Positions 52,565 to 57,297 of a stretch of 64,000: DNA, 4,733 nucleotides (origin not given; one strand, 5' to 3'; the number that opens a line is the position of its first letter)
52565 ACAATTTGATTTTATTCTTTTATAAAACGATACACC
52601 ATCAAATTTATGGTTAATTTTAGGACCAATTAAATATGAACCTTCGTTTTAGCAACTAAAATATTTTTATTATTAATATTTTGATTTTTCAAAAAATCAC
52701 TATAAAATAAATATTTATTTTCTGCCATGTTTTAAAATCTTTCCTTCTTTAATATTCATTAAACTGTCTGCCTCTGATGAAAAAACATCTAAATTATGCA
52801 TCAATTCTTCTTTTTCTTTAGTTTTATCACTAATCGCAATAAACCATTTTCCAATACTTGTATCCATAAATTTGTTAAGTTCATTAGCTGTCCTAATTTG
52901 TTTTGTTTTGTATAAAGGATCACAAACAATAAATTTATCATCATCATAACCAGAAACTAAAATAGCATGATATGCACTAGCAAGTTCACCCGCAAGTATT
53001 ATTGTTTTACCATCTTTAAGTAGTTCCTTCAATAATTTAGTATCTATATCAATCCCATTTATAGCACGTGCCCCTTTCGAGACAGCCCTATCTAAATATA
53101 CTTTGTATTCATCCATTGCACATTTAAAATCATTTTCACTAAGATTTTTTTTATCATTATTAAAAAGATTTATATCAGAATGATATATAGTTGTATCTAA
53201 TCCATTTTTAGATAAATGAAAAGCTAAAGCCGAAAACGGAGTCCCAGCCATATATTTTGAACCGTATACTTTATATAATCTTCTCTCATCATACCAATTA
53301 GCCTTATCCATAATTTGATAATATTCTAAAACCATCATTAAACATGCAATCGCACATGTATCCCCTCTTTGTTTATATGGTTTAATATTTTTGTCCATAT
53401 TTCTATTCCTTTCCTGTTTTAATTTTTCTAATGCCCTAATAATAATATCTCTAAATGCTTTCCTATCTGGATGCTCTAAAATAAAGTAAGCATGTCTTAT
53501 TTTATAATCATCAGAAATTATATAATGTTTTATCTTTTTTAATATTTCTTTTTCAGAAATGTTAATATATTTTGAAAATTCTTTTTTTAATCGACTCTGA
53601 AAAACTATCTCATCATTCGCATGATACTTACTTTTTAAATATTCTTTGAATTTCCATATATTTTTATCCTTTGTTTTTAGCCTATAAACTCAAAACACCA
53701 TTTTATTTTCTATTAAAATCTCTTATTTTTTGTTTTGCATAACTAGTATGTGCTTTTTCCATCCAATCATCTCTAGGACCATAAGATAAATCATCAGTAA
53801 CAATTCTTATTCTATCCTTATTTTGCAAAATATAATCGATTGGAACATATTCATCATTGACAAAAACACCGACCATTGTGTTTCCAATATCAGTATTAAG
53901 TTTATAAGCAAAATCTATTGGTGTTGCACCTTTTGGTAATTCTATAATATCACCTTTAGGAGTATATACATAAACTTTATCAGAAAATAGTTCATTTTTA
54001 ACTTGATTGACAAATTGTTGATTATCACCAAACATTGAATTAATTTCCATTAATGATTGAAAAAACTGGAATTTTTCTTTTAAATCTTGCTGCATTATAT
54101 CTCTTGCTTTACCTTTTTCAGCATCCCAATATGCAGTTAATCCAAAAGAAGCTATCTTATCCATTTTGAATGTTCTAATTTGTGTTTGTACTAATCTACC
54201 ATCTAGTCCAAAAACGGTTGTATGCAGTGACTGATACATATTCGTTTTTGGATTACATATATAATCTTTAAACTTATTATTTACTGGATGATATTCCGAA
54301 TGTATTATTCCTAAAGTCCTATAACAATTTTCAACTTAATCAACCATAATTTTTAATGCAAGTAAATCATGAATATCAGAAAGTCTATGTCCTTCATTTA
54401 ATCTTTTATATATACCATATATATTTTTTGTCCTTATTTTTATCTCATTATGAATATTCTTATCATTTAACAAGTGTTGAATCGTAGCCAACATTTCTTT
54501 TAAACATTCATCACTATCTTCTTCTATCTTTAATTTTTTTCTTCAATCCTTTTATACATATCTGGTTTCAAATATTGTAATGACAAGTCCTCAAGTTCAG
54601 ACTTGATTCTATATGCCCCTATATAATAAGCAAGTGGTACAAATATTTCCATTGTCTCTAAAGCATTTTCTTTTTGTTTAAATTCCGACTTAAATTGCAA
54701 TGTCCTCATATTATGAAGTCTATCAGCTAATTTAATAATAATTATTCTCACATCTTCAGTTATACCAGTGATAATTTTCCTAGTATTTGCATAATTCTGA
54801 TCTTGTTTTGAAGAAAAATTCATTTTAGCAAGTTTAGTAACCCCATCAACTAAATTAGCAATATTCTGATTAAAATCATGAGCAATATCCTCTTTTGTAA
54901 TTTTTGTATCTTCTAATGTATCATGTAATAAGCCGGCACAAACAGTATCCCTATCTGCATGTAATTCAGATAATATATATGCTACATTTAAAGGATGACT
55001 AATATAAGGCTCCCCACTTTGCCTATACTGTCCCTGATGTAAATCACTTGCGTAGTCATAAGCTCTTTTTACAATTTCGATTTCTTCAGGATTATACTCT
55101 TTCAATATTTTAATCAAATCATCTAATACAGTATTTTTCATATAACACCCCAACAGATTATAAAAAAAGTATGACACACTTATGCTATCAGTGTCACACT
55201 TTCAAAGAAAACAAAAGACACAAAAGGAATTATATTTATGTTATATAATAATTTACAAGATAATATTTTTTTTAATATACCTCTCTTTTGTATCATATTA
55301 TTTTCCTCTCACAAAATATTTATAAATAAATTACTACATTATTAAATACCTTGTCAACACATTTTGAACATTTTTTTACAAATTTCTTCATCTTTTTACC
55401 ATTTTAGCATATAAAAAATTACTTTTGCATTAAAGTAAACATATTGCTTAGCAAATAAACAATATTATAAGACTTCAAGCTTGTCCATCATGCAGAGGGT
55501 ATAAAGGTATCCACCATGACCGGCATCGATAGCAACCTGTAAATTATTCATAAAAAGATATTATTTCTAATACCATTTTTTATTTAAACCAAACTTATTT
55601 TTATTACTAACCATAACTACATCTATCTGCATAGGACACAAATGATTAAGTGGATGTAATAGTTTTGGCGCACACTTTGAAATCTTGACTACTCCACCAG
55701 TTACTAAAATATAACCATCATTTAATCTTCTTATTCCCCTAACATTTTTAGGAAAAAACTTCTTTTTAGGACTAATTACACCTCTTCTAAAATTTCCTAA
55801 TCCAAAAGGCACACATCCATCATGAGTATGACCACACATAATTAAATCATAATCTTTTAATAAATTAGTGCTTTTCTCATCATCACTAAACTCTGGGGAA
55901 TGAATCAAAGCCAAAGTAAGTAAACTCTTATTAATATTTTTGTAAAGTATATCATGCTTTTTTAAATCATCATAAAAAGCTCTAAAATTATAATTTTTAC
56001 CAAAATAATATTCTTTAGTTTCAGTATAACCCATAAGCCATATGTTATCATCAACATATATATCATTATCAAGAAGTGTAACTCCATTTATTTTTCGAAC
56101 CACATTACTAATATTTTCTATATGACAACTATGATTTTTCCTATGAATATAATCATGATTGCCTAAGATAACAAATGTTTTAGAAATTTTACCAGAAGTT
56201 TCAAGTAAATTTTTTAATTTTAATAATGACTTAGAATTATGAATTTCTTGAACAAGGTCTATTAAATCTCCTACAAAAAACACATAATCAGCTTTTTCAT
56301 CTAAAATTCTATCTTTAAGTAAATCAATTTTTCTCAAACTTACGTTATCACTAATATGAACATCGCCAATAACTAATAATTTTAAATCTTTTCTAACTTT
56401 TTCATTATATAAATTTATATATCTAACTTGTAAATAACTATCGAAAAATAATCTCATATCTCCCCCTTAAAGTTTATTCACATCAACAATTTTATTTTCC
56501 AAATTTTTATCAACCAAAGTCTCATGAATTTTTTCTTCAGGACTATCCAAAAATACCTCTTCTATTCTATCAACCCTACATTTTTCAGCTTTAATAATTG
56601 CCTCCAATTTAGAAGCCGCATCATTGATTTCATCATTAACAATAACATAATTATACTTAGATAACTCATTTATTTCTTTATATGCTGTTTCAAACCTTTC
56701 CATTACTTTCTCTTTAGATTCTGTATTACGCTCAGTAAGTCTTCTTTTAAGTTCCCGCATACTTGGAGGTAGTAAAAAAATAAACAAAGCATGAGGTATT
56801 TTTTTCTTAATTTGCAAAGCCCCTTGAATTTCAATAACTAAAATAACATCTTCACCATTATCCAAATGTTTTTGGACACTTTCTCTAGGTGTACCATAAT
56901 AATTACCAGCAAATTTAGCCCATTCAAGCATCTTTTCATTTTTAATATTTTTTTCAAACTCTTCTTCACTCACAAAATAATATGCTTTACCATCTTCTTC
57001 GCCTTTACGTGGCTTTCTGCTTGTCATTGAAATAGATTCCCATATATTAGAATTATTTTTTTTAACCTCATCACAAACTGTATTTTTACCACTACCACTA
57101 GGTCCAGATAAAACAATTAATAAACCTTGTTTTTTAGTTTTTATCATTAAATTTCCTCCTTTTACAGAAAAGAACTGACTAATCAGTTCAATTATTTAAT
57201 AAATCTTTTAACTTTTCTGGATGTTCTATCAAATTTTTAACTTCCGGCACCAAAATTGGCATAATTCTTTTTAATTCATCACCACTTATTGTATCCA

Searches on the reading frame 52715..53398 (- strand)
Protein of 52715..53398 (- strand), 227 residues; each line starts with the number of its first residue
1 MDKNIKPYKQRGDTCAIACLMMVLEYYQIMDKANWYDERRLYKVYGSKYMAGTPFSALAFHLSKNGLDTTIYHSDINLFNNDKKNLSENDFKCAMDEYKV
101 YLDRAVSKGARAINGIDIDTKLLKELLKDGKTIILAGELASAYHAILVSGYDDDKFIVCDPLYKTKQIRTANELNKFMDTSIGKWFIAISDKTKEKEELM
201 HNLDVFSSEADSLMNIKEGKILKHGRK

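Call 26: search_protein_families(library=pfam, proteins=[window:52715-53398:-])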
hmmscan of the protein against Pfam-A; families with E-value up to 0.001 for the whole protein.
window:52715-53398:- (227 aa): 2 families
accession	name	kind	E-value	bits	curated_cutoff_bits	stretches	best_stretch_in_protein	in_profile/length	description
PF13529.12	Peptidase_C39_2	-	8.7e-11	43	24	1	4-161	2-142/143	Peptidase_C39 like family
PF03412.21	Peptidase_C39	-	5.7e-05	23.4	22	0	10-81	8-73/133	Peptidase C39 family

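Call 59: search_protein_families(library=padloc, proteins=[window:52715-53398:-], max_evalue=0.001)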
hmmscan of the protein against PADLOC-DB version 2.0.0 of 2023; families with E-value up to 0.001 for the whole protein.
window:52715-53398:- (227 aa): 0 families

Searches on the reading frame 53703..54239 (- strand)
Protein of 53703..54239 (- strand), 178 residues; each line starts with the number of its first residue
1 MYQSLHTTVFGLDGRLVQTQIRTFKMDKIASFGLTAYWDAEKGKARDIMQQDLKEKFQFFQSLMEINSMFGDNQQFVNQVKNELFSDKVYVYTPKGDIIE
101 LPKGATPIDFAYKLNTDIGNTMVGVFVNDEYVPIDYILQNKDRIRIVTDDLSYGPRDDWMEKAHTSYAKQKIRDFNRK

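Call 26: search_protein_families(library=pfam, proteins=[window:53703-54239:-])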
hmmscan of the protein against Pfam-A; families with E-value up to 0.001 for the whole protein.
window:53703-54239:- (178 aa): 2 families
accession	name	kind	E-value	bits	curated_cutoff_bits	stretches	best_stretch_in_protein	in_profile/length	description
PF02824.27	TGS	-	1.3e-20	73.6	22.2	1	89-148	1-60/60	TGS domain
PF04607.23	RelA_SpoT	-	1.2e-07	32.4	27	1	1-39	68-107/113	Region found in RelA / SpoT proteins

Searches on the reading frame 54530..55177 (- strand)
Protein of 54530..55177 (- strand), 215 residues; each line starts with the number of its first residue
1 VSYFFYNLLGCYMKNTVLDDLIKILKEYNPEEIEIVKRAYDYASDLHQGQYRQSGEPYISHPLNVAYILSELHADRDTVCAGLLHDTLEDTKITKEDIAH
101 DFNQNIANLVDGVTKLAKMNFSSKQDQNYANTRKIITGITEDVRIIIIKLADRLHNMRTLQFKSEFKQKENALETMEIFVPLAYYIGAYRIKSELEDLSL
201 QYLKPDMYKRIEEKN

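Call 26: search_protein_families(library=pfam, proteins=[window:54530-55177:-])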
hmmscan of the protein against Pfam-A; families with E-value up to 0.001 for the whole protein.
window:54530-55177:- (215 aa): 2 families
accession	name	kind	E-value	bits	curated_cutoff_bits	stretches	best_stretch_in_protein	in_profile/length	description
PF13328.12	HD_4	-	1.1e-42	145.8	27.2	1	39-184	1-151/156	HD domain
PF01966.28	HD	-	1.4e-10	41.9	22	1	58-157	1-116/116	HD domain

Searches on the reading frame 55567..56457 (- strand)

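Call 26: search_protein_families(library=pfam, proteins=[window:55567-56457:-])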
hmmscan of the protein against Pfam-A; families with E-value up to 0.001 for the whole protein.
window:55567-56457:- (296 aa): 2 families
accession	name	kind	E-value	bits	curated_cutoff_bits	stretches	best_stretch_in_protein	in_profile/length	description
PF00149.33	Metallophos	-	2.4e-13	51.4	21.5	1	25-213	1-190/191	Calcineurin-like phosphoesterase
PF12850.12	Metallophos_2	-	5.4e-05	23.7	27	1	26-213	2-118/154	Calcineurin-like phosphoesterase superfamily domain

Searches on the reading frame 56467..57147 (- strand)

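Call 26: search_protein_families(library=pfam, proteins=[window:56467-57147:-])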
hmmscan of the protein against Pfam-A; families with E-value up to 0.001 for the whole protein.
window:56467-57147:- (226 aa): 3 families
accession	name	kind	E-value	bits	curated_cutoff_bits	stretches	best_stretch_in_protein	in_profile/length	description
PF00625.27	Guanylate_kin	-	5e-51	173.4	25.2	1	10-187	4-181/182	Guanylate kinase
PF13238.12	AAA_18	-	3.9e-06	27.8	29.4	1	11-150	1-120/128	AAA domain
PF02223.23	Thymidylate_kin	-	0.00032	20.9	27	0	15-172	3-176/185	Thymidylate kinase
